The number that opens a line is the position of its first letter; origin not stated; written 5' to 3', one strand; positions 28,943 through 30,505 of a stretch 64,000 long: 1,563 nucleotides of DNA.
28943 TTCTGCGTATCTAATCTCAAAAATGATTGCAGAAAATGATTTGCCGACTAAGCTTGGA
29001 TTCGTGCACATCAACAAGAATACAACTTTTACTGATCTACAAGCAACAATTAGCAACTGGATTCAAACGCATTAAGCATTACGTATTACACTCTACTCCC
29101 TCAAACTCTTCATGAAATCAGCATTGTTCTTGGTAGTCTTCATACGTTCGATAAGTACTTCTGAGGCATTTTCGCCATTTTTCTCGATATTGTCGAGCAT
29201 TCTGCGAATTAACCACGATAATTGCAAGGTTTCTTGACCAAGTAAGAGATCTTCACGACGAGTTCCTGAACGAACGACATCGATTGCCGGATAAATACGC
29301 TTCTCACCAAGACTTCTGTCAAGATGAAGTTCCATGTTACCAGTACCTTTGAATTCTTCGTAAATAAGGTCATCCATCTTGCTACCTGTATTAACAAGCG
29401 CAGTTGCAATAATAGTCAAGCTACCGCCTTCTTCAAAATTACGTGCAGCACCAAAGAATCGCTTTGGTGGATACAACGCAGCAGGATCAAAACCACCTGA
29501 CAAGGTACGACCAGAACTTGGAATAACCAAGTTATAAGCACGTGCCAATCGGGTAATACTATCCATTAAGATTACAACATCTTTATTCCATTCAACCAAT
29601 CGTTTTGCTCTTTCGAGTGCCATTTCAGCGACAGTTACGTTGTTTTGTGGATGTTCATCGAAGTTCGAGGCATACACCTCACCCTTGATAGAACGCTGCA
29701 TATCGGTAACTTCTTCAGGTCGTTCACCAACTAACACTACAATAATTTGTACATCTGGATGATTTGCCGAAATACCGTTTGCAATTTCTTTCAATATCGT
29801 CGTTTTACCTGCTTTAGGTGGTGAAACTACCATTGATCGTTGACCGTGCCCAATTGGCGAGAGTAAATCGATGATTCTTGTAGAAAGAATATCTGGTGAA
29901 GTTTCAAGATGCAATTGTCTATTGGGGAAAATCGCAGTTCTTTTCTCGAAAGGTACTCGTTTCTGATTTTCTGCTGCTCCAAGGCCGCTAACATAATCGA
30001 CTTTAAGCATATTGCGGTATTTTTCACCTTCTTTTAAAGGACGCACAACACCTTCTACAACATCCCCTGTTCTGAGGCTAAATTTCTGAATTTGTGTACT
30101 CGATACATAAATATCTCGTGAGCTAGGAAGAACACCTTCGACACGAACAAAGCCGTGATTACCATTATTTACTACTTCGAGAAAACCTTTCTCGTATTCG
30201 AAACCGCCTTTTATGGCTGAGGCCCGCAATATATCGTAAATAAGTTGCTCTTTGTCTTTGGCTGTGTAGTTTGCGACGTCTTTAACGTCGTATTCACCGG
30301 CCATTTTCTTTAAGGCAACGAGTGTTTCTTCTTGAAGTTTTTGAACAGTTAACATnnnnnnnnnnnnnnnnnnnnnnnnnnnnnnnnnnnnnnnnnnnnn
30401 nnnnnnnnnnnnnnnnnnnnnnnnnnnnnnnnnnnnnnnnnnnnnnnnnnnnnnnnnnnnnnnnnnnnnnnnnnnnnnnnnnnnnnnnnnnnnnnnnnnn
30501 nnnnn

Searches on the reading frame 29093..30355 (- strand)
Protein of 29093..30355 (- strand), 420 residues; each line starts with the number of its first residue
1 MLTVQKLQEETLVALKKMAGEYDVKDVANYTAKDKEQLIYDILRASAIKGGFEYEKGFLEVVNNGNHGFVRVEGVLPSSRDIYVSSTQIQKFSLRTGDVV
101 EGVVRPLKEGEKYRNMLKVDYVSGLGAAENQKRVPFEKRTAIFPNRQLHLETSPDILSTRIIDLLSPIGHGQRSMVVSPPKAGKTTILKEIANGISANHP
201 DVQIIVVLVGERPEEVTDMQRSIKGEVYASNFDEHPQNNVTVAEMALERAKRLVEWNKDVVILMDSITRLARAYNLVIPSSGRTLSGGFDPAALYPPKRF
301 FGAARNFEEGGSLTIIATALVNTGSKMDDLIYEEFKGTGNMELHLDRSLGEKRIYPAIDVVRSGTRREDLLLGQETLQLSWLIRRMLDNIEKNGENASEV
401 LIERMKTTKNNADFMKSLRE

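Call 10: find_related_loci(query=window:29093-30355:-, collection=genome_contigs, flank=3000)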
Query window:29093-30355:- (420 aa) in genome_contigs; peptide patterns used: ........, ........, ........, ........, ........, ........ (x = any residue, [..] = any of these).
238 stretches matched a pattern; 81 encode a relative of the query (tblastn E <= 1e-3); the best 80 are kept; 79 distinct loci.
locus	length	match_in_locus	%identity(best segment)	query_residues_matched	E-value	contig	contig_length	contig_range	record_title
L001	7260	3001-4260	89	1-420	0e+0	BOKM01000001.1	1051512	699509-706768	Patescibacteria group bacterium BroJett019 DNA, sequence1, whole genome shotgun sequence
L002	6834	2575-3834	86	1-420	0e+0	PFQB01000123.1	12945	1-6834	MAG: Candidatus Dojkabacteria bacterium CG_4_10_14_0_2_um_filter_Dojkabacteria_WS6_41_15 isolate CG_4_10_14_0_2_um_filte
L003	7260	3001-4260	86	1-420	0e+0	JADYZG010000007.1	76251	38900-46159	MAG: bacterium isolate SJ560 c_000000257858, whole genome shotgun sequence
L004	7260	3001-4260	65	1-418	0e+0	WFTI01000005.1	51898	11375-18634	MAG: Candidatus Dojkabacteria bacterium isolate S139_149 k151_174873, whole genome shotgun sequence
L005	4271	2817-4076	63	1-418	0e+0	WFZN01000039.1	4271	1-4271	MAG: Candidatus Dojkabacteria bacterium isolate S143_152 k151_257660, whole genome shotgun sequence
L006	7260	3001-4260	85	1-420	0e+0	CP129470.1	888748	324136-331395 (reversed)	MAG: Candidatus Dojkabacteria bacterium isolate cMAG.26 chromosome, complete genome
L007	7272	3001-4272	86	1-420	0e+0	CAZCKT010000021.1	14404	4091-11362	MAG TPA_asm: uncultured Candidatus Saccharibacteria bacterium isolate SRP298887_co1_119 genome assembly, contig: NODE_42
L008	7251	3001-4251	57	2-418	5e-153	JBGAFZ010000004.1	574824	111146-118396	MAG: Aggregatilineales bacterium isolate MAG_MBR_H125.55 MBRH125-55_opera_contig_82, whole genome shotgun sequence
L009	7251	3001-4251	57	2-418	7e-153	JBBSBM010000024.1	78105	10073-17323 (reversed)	MAG: Aggregatilineales bacterium isolate La6_metabat2.133 La6_metabat2.133_K_858808_L_78105_cov_31.9541, whole genome sh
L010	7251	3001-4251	57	2-418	5e-153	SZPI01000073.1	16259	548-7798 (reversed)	Anaerolineae bacterium CFX4 ZYPT4scaffold_1589, whole genome shotgun sequence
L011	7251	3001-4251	57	2-418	6e-153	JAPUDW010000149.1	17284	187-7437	MAG: Bacteroidetes bacterium isolate labscale reactor_MAG9 NODE_2345_length_17284_cov_5.647049, whole genome shotgun seq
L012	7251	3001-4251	57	2-418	2e-152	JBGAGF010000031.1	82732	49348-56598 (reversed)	MAG: Aggregatilineales bacterium isolate MAG_MBR_H125.30 MBRH125-30_opera_contig_1239, whole genome shotgun sequence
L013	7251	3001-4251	57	2-418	1e-152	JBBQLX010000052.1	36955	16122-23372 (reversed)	MAG: Aggregatilineales bacterium isolate Co_metawrap_466 Cmw_466_k141_13799130_length_36955_cov_10.9978, whole genome sh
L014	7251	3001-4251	57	2-418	2e-152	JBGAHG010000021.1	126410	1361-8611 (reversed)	MAG: Aggregatilineales bacterium isolate MAG_AAO_H125.28 AAOH125-28_opera_contig_614, whole genome shotgun sequence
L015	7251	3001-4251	57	2-418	2e-152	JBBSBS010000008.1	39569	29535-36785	MAG: Aggregatilineales bacterium isolate La6_metabat2.168 La6_metabat2.168_K_1949014_L_39569_cov_11.7529, whole genome s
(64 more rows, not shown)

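Call 11: find_encoding_contigs(protein=window:29093-30355:-, flank=3000, max_places=10)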
Protein window:29093-30355:- (420 aa): no gene with exactly this product is on record in the collection.

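Call 18: find_homologous_proteins(query=window:29093-30355:-, max_evalue=1e-100)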
Query window:29093-30355:- (420 aa): 7981 proteins with E <= 1e-100 among 8000 candidates; the best 120 are listed.
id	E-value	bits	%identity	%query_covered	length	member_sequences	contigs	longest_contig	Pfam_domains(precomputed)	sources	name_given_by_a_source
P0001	1.6e-272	921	100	100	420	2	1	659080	PF07497.19,PF07498.19,PF00006.32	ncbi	-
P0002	2.5e-247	838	90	100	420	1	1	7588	PF07497.19,PF00006.32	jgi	jgi:transcription termination factor Rho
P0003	3.6e-243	825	88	100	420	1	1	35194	PF07497.19,PF00006.32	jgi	jgi:transcription termination factor Rho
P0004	3.2e-240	815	87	100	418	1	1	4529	PF07497.19,PF00006.32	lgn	-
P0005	9.6e-240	813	86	100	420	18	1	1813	PF07497.19,PF00006.32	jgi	-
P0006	1.1e-239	813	87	100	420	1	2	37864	PF07497.19,PF00006.32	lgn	-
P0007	6.5e-207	705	77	100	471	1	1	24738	PF07497.19,PF07498.19,PF00006.32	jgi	-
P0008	7.1e-204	695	74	100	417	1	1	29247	PF07497.19,PF00006.32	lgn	-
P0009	9.9e-199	678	73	100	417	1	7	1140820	PF07497.19,PF07498.19,PF00006.32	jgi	jgi:transcription termination factor Rho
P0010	2.8e-197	674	73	100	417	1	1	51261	PF07497.19,PF07498.19,PF00006.32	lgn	-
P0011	3.3e-197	673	73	100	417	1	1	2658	PF07497.19,PF07498.19,PF00006.32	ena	-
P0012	4.6e-196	670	71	100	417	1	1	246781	PF07497.19,PF07498.19,PF00006.32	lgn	-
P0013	1.6e-195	668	72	100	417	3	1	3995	PF07497.19,PF07498.19,PF00006.32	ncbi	-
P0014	4.1e-195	666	72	100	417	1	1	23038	PF07497.19,PF00006.32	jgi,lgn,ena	-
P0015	7.0e-194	662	71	100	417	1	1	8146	PF07497.19,PF07498.19,PF00006.32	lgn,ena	-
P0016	5.0e-191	653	70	100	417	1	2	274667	PF07497.19,PF00006.32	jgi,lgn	-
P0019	3.9e-190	650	70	100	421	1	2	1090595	PF07497.19,PF00006.32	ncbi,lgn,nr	ncbi:MAG: transcription termination factor Rho [Candidatus Dojkabacteria bacterium]|nr:MAG: transcri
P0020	9.3e-185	632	69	100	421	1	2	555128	PF07497.19,PF22707.3,PF00006.32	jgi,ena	-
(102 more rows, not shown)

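Call 19: find_encoding_contigs(protein=P0002, flank=2500, max_places=2)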
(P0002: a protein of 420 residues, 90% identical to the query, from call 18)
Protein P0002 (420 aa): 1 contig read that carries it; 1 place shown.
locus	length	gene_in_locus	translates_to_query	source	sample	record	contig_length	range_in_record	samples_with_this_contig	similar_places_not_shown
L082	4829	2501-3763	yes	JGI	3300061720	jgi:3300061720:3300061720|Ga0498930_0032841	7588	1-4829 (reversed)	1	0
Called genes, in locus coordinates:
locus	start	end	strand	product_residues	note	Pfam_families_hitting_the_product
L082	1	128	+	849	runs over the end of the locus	PF02861:Clp_N, PF03193:RsgA_GTPase (faint), PF17871:AAA_lid_9, PF00158:Sigma54_activat (weak), PF00004:AAA, PF07724:AAA_2, PF07728:AAA_5, PF10431:ClpB_D2-small, +5 more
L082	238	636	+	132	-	-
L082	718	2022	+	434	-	PF18073:Zn_ribbon_LapB, PF00154:RecA_N, PF25199:nSTAND_NTPase5 (weak), PF03796:DnaB_C (weak), PF06745:ATPase (weak), PF13481:AAA_25, PF23442:DUF7125, PF09848:SLFN-g3_helicase, +2 more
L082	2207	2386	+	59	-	-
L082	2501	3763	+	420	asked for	PF07497:Rho_RNA_bind, PF00006:ATP-synt_ab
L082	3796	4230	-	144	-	PF00293:NUDIX, PF14815:NUDIX_4 (weak)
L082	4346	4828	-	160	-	?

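Call 20: find_encoding_contigs(protein=P0003, flank=2500, max_places=2)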
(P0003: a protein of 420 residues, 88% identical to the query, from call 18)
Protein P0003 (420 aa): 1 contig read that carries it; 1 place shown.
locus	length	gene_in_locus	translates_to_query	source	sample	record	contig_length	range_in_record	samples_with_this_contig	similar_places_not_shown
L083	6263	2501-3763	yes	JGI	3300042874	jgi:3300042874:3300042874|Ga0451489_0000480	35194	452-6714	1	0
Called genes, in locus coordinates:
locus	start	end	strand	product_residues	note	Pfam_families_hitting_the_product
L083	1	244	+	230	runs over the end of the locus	?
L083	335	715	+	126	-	PF05635:23S_rRNA_IVP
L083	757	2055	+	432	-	PF18073:Zn_ribbon_LapB, PF00154:RecA_N, PF13481:AAA_25, PF25199:nSTAND_NTPase5 (weak), PF03796:DnaB_C, PF06745:ATPase, PF23442:DUF7125, PF09848:SLFN-g3_helicase (weak), +3 more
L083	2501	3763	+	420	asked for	PF07497:Rho_RNA_bind, PF00006:ATP-synt_ab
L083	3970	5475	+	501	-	PF02885:Glycos_trans_3N, PF00591:Glycos_transf_3, PF07831:PYNP_C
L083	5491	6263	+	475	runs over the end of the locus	PF00753:Lactamase_B, PF23023:Anti-Pycsar_Apyc1 (weak), PF12706:Lactamase_B_2 (faint), PF16661:Lactamase_B_6, PF10996:Beta-Casp, PF07521:RMMBL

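Call 21: find_encoding_contigs(protein=P0007, flank=2500, max_places=2)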
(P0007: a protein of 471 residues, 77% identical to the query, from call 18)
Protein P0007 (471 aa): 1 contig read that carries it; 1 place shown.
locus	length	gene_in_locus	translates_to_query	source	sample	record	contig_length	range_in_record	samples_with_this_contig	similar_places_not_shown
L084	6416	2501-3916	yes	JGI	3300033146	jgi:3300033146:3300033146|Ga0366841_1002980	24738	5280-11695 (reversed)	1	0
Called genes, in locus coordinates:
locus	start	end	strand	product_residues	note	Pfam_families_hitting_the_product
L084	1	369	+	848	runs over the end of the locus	PF02861:Clp_N, PF03215:Rad17 (faint), PF17871:AAA_lid_9, PF00158:Sigma54_activat (weak), PF00004:AAA, PF07724:AAA_2, PF07728:AAA_5, PF10431:ClpB_D2-small, +8 more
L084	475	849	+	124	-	-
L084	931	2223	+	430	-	PF18073:Zn_ribbon_LapB, PF00154:RecA_N, PF13481:AAA_25, PF03796:DnaB_C (weak), PF06745:ATPase, PF23442:DUF7125 (faint), PF13401:AAA_22 (faint), PF09848:SLFN-g3_helicase, +1 more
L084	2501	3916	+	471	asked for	PF07498:Rho_N (weak), PF07497:Rho_RNA_bind, PF00006:ATP-synt_ab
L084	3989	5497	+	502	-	PF02885:Glycos_trans_3N (weak), PF00591:Glycos_transf_3, PF07831:PYNP_C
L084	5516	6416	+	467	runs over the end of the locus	PF00753:Lactamase_B, PF23023:Anti-Pycsar_Apyc1 (weak), PF12706:Lactamase_B_2, PF16661:Lactamase_B_6, PF10996:Beta-Casp, PF07521:RMMBL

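Call 22: find_encoding_contigs(protein=P0008, flank=2500, max_places=2)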
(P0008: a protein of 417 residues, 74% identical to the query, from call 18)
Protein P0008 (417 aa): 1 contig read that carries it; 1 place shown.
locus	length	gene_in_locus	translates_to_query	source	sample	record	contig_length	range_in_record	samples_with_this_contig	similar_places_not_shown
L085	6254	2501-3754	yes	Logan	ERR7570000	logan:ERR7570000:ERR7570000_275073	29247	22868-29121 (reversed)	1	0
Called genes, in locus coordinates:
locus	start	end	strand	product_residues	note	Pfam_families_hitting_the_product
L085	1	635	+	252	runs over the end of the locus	?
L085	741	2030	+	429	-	PF18073:Zn_ribbon_LapB (weak), PF00154:RecA_N, PF13481:AAA_25, PF03796:DnaB_C, PF06745:ATPase, PF23442:DUF7125, PF13401:AAA_22 (weak), PF06745:ATPase (weak), +2 more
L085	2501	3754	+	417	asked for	PF07497:Rho_RNA_bind, PF00006:ATP-synt_ab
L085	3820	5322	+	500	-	PF02885:Glycos_trans_3N, PF00591:Glycos_transf_3 (weak), PF07831:PYNP_C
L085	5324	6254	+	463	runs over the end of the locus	PF00753:Lactamase_B, PF23023:Anti-Pycsar_Apyc1 (weak), PF12706:Lactamase_B_2 (weak), PF16661:Lactamase_B_6, PF10996:Beta-Casp, PF07521:RMMBL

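Call 23: find_encoding_contigs(protein=P0009, flank=2500, max_places=2)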
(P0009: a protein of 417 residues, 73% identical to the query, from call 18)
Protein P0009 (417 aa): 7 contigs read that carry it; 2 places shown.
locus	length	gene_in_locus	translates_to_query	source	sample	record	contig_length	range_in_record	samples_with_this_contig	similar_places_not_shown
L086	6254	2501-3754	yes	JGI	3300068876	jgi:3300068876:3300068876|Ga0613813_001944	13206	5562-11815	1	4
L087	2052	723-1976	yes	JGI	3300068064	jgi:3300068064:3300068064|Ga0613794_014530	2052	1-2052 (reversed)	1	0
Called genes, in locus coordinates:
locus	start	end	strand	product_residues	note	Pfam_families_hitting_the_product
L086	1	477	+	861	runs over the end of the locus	PF02861:Clp_N, PF23569:NBD_SMAX1 (weak), PF00004:AAA (weak), PF17871:AAA_lid_9, PF00004:AAA (weak), PF07724:AAA_2, PF07728:AAA_5, PF10431:ClpB_D2-small, +7 more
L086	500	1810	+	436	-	PF18073:Zn_ribbon_LapB, PF00154:RecA_N (weak), PF13481:AAA_25, PF03796:DnaB_C (weak), PF06745:ATPase, PF13401:AAA_22 (weak)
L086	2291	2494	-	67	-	-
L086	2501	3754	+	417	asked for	PF07498:Rho_N (weak), PF07497:Rho_RNA_bind, PF00006:ATP-synt_ab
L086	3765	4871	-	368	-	-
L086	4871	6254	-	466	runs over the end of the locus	-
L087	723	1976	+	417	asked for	PF07498:Rho_N (weak), PF07497:Rho_RNA_bind, PF00006:ATP-synt_ab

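Call 25: find_encoding_contigs(protein=P0012, flank=2500, max_places=1)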
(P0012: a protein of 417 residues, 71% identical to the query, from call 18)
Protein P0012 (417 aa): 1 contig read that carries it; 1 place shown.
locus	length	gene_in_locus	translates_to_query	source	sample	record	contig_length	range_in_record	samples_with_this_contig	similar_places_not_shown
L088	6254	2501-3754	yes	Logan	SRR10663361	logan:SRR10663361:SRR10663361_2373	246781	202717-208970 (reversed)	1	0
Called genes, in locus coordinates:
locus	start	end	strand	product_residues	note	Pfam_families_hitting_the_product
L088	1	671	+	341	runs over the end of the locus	-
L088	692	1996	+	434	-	PF18073:Zn_ribbon_LapB, PF00154:RecA_N (weak), PF13481:AAA_25, PF03796:DnaB_C, PF06745:ATPase, PF23442:DUF7125 (faint), PF07088:GvpD_P-loop (faint), PF09848:SLFN-g3_helicase (weak)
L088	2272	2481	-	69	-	-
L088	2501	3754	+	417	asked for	PF07498:Rho_N (weak), PF07497:Rho_RNA_bind, PF00006:ATP-synt_ab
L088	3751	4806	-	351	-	-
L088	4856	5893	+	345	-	-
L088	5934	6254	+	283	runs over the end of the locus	PF04203:Sortase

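Call 26: find_encoding_contigs(protein=P0016, flank=2500, max_places=1)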
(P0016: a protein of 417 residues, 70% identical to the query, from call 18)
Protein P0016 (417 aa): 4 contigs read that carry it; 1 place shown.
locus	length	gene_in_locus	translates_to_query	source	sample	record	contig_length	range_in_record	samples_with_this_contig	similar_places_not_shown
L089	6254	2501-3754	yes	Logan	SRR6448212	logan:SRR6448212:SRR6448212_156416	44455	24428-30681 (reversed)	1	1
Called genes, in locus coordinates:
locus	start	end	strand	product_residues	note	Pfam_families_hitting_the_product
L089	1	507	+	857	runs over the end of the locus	PF02861:Clp_N, PF00158:Sigma54_activat (faint), PF00437:T2SSE (faint), PF17871:AAA_lid_9, PF00004:AAA (weak), PF07724:AAA_2, PF07728:AAA_5, PF10431:ClpB_D2-small, +10 more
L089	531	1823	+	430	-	PF18073:Zn_ribbon_LapB, PF00154:RecA_N, PF13481:AAA_25, PF03796:DnaB_C, PF06745:ATPase, PF23442:DUF7125, PF13401:AAA_22 (weak), PF09848:SLFN-g3_helicase, +2 more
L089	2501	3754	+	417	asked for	PF07497:Rho_RNA_bind, PF00006:ATP-synt_ab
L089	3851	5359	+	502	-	PF02885:Glycos_trans_3N, PF00591:Glycos_transf_3, PF07831:PYNP_C (weak)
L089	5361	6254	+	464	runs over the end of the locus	PF00753:Lactamase_B, PF12706:Lactamase_B_2 (weak), PF16661:Lactamase_B_6, PF10996:Beta-Casp, PF07521:RMMBL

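Call 27: find_encoding_contigs(protein=P0019, flank=2500, max_places=1)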
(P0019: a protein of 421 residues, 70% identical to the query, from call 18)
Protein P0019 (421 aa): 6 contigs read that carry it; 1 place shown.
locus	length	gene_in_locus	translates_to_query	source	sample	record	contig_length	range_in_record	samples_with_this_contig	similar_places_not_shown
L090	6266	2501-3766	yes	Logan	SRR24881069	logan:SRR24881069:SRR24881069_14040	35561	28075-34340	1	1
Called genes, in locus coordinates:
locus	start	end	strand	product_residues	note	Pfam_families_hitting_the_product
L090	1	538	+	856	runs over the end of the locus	PF02861:Clp_N, PF00004:AAA, PF17871:AAA_lid_9, PF00158:Sigma54_activat (weak), PF00004:AAA (weak), PF07724:AAA_2, PF07728:AAA_5, PF10431:ClpB_D2-small, +11 more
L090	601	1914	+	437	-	PF18073:Zn_ribbon_LapB, PF00154:RecA_N, PF13481:AAA_25, PF03796:DnaB_C, PF06745:ATPase, PF23442:DUF7125 (weak), PF09848:SLFN-g3_helicase (weak), PF13541:ChlI (faint)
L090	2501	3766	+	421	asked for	PF07497:Rho_RNA_bind, PF00006:ATP-synt_ab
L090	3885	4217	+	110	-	-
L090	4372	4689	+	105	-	-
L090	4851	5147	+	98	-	-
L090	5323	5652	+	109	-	-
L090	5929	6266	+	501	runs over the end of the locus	PF02885:Glycos_trans_3N, PF00591:Glycos_transf_3 (weak), PF07831:PYNP_C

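Call 28: find_encoding_contigs(protein=P0020, flank=2500, max_places=1)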
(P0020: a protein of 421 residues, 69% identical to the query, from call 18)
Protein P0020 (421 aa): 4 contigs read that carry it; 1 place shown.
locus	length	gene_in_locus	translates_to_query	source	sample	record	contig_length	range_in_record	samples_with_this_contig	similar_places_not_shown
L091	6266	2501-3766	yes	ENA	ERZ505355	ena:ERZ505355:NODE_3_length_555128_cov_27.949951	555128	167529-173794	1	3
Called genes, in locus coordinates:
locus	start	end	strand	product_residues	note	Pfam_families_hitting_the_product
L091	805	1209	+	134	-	-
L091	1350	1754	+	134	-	-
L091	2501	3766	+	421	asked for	PF07497:Rho_RNA_bind, PF22707:S1CSD-TOTE-2 (weak), PF00006:ATP-synt_ab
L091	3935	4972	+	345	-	PF01368:DHH, PF02272:DHHA1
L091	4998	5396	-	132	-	PF00072:Response_reg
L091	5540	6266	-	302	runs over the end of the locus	PF00483:NTP_transferase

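Call 29: find_encoding_contigs(protein=P0006, flank=2500, max_places=1)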
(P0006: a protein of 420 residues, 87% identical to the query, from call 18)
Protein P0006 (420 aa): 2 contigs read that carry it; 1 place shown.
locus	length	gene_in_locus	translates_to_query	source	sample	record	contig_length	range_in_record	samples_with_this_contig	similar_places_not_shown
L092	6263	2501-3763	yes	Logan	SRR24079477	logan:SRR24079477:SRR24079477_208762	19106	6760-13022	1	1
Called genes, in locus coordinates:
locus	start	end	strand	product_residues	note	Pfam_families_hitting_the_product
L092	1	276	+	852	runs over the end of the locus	PF02861:Clp_N, PF13191:AAA_16 (weak), PF00004:AAA (weak), PF17871:AAA_lid_9, PF00158:Sigma54_activat (weak), PF07724:AAA_2, PF07728:AAA_5, PF10431:ClpB_D2-small, +15 more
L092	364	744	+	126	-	-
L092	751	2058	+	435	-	PF18073:Zn_ribbon_LapB, PF00154:RecA_N, PF03796:DnaB_C (weak), PF06745:ATPase, PF13481:AAA_25, PF23442:DUF7125 (weak), PF25199:nSTAND_NTPase5 (faint), PF09848:SLFN-g3_helicase (weak), +1 more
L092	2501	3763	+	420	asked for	PF07497:Rho_RNA_bind, PF00006:ATP-synt_ab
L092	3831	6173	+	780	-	PF00754:F5_F8_type_C, PF22633:F5_F8_type_C_2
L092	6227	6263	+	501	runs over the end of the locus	PF02885:Glycos_trans_3N, PF00591:Glycos_transf_3 (weak), PF07831:PYNP_C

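Call 77: search_protein_families(library=ncbifam, proteins=[window:29093-30355:-], max_evalue=1e-10)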
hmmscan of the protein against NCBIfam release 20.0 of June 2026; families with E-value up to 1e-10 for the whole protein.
window:29093-30355:- (420 aa): 17 families
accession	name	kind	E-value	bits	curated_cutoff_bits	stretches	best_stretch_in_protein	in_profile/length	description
NF006886.1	PRK09376.1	equivalog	1.9e-177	590.2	315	1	3-418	2-413/413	transcription termination factor Rho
TIGR00767.1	rho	equivalog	7.6e-172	571.9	509.45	1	4-419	3-414/415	transcription termination factor Rho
NF041509.1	paralog_Rho2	exception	5.2e-139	463.5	628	1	57-417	3-359/360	transcription termination factor Rho, short form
TIGR03496.1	FliI_clade1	equivalog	1.1e-25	90.3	619.1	1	123-393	91-363/414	flagellar protein export ATPase FliI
TIGR02546.1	III_secr_ATP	equivalog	4e-25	88.4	604.75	1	156-392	131-369/423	type III secretion system ATPase SctN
TIGR01026.1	fliI_yscN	subfamily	5.1e-25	88.1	379.5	1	159-393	151-387/440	FliI/YscN family ATPase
TIGR03498.1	FliI_clade3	equivalog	7.8e-23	80.8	587.45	1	157-392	126-365/418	flagellar protein export ATPase FliI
TIGR03497.1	FliI_clade2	equivalog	3.2e-21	75.8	629.8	1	157-395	123-363/413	flagellar protein export ATPase FliI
NF005765.0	PRK07594.1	equivalog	3.5e-19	68.8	715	1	152-388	136-374/433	EscN/YscN/HrcN family type III secretion system ATPase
NF006012.0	PRK08149.1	equivalog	1.4e-18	67.1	594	1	50-391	52-376/431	type III secretion system ATPase SctN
NF005391.0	PRK06936.1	equivalog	1.4e-18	67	657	1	151-390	142-383/439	type III secretion system ATPase SctN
NF006575.0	PRK09099.1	subfamily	1.9e-18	66.5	706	1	158-389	152-385/443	type III secretion system ATPase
NF040574.1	T3SS_ATP_VscN2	exception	1.1e-16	60.8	750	1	159-387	134-360/420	type III secretion system ATPase VscN2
NF005295.0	PRK06820.1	equivalog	1.6e-16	60.3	690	1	157-388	149-382/440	EscN/YscN/HrcN family type III secretion system ATPase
NF005535.1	PRK07196.1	equivalog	6e-16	58.5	715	1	139-388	126-377/434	flagellar protein export ATPase FliI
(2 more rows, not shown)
